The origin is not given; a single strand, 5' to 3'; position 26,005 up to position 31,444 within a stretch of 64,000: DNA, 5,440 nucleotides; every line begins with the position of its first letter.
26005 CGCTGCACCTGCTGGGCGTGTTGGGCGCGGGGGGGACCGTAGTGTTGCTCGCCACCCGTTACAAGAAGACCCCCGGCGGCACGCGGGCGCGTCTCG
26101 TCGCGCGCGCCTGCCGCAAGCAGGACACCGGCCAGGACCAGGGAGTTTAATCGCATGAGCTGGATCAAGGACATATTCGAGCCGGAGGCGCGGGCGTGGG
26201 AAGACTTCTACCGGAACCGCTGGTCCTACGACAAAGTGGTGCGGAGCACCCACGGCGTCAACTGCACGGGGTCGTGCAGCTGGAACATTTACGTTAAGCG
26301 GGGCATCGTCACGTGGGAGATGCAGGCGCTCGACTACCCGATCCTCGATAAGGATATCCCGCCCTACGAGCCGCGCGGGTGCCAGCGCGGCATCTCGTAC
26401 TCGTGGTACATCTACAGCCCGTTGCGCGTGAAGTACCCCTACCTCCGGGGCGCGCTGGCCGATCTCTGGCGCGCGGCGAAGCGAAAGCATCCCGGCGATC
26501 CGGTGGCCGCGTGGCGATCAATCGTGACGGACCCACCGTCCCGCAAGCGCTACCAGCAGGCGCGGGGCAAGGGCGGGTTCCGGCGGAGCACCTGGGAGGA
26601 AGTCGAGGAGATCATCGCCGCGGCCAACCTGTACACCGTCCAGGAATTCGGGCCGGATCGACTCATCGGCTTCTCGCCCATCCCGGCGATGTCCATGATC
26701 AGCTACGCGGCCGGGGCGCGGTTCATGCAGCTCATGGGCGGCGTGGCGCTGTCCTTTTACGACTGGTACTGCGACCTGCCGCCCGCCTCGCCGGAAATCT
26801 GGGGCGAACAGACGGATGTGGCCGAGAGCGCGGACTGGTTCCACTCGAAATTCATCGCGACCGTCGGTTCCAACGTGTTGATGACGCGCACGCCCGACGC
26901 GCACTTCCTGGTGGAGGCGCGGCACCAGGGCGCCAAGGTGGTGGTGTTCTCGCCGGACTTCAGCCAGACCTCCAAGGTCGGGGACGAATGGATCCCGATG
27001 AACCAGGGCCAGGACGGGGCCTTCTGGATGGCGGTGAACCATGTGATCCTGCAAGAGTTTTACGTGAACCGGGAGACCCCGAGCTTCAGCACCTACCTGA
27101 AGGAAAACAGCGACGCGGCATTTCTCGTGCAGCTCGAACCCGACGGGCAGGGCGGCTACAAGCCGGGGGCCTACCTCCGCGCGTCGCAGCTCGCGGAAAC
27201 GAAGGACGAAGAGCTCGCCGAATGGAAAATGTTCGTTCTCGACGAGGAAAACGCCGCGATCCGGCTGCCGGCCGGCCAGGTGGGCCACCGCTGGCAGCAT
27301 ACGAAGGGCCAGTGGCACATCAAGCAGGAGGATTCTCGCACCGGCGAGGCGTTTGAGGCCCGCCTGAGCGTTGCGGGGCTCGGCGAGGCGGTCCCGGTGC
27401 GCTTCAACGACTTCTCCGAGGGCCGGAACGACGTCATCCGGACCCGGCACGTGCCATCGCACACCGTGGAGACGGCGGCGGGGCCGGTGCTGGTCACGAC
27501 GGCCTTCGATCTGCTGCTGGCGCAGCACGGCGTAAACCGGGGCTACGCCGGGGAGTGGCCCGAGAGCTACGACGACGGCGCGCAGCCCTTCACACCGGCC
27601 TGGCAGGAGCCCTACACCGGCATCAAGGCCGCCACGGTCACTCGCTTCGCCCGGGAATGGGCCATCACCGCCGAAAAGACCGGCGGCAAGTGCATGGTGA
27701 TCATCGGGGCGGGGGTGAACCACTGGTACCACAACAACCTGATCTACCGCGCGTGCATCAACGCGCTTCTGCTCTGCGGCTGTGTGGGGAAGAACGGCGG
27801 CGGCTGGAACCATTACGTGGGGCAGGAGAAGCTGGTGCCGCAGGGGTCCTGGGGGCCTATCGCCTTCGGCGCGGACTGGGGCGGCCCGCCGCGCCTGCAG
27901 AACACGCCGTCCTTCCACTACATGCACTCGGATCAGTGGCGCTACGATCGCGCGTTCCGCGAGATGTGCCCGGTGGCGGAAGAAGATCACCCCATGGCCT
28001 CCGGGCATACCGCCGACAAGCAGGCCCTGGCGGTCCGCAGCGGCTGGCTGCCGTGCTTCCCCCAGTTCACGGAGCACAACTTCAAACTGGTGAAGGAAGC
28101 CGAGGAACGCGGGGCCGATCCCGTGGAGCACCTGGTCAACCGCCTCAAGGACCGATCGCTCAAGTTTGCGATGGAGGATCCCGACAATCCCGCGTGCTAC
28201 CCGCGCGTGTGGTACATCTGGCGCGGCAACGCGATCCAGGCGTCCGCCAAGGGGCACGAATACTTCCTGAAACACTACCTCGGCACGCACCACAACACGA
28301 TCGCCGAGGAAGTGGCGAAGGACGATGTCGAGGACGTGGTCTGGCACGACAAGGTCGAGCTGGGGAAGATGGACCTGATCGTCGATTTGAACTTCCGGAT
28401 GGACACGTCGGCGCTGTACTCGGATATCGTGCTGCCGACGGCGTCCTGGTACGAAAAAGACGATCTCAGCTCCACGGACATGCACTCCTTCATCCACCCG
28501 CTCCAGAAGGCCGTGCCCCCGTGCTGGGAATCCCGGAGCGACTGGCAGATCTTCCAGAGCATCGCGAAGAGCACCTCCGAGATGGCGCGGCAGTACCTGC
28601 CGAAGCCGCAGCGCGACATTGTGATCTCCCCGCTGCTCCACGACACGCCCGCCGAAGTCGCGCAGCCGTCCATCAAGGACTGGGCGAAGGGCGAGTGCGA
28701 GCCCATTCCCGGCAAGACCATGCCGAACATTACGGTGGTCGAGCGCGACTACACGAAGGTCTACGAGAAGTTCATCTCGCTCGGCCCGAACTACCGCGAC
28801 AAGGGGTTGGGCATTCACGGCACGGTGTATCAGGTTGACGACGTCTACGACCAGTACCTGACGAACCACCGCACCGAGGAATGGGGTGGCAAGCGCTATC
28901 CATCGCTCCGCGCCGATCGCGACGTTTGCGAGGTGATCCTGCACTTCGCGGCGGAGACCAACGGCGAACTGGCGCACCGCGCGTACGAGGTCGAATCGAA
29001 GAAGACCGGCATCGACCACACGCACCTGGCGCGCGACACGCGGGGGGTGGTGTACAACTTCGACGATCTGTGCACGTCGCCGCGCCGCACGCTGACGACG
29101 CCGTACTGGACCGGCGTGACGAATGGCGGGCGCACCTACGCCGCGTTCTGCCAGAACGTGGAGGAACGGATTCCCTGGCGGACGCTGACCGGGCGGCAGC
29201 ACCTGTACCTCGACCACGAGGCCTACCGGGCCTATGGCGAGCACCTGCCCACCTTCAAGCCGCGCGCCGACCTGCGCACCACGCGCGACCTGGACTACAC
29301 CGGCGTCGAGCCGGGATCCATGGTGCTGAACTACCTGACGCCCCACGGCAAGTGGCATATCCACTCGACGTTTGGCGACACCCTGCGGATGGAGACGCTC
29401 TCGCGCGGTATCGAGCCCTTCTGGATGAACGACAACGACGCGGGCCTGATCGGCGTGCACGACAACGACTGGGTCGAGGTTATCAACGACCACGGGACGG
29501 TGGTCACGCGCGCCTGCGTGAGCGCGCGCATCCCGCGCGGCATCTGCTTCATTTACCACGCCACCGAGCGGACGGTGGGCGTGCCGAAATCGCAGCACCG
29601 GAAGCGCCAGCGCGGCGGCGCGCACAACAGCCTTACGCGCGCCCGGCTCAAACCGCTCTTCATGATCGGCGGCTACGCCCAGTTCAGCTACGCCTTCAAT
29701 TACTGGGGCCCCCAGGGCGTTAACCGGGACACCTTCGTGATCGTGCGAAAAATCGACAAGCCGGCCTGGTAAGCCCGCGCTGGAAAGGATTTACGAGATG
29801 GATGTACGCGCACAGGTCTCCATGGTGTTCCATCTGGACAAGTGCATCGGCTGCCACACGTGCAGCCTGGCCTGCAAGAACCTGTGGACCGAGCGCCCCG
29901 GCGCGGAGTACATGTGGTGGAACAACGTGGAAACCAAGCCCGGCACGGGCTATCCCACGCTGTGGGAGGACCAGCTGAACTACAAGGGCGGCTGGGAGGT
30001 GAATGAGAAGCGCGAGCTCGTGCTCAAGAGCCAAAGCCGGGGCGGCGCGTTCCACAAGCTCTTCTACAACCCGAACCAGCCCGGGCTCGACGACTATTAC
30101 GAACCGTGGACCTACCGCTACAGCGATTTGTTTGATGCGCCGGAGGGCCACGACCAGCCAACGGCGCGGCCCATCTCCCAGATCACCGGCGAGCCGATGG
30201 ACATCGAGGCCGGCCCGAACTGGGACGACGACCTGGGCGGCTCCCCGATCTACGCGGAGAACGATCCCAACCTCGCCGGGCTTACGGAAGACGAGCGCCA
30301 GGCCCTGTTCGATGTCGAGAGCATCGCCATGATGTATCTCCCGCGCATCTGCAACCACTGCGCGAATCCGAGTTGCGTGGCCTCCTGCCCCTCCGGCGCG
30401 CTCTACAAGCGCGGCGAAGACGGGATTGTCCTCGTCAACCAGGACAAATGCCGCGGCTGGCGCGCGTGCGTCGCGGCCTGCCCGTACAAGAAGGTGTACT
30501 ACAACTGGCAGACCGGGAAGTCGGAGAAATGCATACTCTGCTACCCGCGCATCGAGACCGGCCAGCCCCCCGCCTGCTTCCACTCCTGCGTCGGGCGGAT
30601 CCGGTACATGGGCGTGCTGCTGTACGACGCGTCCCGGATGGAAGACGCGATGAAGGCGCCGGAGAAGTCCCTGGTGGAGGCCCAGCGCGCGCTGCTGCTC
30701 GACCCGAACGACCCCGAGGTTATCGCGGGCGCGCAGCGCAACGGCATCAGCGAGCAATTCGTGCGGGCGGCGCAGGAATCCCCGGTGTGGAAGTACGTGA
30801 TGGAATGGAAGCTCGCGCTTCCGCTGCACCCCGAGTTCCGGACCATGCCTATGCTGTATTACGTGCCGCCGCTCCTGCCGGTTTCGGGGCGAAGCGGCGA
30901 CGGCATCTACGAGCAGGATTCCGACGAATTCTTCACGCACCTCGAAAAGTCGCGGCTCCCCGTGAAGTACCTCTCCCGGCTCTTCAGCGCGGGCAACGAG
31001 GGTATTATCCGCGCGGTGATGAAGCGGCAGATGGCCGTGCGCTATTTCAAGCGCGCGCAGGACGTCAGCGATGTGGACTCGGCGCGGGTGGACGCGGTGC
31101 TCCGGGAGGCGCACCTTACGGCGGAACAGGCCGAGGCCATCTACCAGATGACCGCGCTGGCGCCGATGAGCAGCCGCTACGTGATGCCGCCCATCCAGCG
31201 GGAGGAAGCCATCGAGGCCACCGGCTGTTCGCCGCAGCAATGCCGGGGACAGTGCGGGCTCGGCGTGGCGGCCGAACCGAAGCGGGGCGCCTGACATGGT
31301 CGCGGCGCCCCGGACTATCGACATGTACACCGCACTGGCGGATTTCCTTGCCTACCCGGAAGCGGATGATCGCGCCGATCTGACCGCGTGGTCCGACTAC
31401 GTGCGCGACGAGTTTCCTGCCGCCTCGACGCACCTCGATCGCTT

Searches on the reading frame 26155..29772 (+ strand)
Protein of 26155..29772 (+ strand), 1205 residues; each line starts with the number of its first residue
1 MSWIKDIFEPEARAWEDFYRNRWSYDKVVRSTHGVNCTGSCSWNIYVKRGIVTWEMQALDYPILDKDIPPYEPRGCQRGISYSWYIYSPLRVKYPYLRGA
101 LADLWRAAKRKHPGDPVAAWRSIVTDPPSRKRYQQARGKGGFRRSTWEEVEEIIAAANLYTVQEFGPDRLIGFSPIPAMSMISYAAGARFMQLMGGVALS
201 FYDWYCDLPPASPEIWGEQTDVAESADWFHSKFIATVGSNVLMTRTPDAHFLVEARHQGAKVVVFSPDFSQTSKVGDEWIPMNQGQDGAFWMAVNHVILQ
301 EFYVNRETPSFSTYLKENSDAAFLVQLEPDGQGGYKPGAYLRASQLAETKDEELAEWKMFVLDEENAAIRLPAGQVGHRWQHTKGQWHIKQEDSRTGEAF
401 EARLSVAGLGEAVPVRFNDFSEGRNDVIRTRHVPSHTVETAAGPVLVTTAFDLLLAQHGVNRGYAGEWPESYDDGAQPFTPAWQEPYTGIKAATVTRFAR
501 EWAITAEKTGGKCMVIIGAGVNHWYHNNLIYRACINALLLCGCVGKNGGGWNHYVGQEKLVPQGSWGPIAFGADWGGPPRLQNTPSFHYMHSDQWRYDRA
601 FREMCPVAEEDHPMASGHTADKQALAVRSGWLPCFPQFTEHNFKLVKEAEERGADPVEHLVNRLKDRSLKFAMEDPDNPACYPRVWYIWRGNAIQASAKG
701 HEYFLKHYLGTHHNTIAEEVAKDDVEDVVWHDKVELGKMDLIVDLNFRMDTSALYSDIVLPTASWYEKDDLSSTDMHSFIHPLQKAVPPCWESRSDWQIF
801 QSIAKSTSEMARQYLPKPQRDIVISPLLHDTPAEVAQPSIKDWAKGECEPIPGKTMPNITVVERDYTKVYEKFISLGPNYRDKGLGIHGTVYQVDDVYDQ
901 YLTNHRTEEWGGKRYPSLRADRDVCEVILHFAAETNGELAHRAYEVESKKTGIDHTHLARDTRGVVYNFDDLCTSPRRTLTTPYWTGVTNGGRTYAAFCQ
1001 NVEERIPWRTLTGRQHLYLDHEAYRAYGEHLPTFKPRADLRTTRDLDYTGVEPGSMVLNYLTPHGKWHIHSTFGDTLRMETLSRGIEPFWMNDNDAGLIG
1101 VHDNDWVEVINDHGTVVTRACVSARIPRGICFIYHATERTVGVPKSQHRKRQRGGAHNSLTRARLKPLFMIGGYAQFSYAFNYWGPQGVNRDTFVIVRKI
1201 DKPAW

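Call 42: search_protein_families(library=pfam, proteins=[window:26155-29772:+], max_evalue=0.00001)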
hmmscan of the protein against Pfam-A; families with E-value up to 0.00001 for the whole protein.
window:26155-29772:+ (1205 aa): 2 families
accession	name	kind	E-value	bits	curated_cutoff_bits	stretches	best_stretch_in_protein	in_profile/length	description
PF00384.28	Molybdopterin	-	2e-60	205.2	24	1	91-805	1-352/353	Molybdopterin oxidoreductase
PF01568.27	Molydop_binding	-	2.5e-18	66.6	26.8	1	1058-1170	1-102/110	Molydopterin dinucleotide binding domain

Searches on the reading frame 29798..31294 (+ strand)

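Call 42: search_protein_families(library=pfam, proteins=[window:29798-31294:+], max_evalue=0.00001)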
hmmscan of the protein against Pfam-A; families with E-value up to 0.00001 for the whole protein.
window:29798-31294:+ (498 aa): 6 families
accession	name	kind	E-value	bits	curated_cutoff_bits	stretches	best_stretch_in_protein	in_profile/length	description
PF13247.11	Fer4_11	-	4.6e-37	126.7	26.2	1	177-273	2-99/100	4Fe-4S dicluster domain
PF14711.11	Nitr_red_bet_C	-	1.2e-14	54.1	27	1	361-440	3-79/81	Respiratory nitrate reductase beta C-terminal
PF13237.11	Fer4_10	-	1.1e-11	44.9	25.5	1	180-229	4-53/53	4Fe-4S dicluster domain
PF12838.12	Fer4_7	-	1.4e-08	35.5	27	1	185-231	2-51/52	4Fe-4S dicluster domain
PF12837.12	Fer4_6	-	2e-06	27.9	25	0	210-230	1-21/24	4Fe-4S binding domain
PF00037.32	Fer4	-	2.2e-06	27.7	21.1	0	10-26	2-18/24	4Fe-4S binding domain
